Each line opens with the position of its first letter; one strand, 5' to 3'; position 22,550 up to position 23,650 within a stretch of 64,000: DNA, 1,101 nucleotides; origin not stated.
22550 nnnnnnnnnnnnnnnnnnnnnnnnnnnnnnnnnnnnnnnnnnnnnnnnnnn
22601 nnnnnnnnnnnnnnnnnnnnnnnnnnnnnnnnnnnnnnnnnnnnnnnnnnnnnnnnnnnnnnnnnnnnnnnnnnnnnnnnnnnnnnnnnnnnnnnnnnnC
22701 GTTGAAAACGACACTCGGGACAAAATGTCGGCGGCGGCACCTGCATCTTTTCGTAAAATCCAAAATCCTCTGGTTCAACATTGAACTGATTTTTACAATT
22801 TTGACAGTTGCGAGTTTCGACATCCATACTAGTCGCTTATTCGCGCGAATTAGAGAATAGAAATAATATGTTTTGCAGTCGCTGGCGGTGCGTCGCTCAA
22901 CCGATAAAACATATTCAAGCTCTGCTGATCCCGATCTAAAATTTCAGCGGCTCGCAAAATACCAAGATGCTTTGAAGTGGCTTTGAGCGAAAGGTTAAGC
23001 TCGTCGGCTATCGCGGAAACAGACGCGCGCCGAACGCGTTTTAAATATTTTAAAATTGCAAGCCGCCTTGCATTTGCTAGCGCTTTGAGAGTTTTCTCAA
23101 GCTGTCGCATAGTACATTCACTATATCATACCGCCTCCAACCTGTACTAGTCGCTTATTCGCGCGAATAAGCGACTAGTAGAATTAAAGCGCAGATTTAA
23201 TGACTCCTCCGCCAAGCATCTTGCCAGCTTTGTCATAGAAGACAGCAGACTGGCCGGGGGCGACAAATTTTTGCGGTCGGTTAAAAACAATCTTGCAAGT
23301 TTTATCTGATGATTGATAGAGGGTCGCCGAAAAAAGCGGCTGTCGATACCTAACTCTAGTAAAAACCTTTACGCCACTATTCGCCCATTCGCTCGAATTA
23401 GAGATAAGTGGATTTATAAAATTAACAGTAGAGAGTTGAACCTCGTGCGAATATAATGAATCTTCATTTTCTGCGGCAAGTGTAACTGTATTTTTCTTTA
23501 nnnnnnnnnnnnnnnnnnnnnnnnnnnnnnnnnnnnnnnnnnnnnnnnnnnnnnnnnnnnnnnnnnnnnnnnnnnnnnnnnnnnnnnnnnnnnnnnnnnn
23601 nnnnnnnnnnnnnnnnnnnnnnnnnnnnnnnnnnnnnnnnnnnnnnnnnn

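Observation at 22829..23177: ArsR-family regulator whose promoter palindrome is reused as an operator directly on Cys-rich paralog start codons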

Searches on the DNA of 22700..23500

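Call 65: search_rna_families(source=window, start=22700, end=23500, threshold=evalue, max_evalue=1)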
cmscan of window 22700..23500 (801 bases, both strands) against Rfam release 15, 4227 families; matches with E-value up to 1: 0.
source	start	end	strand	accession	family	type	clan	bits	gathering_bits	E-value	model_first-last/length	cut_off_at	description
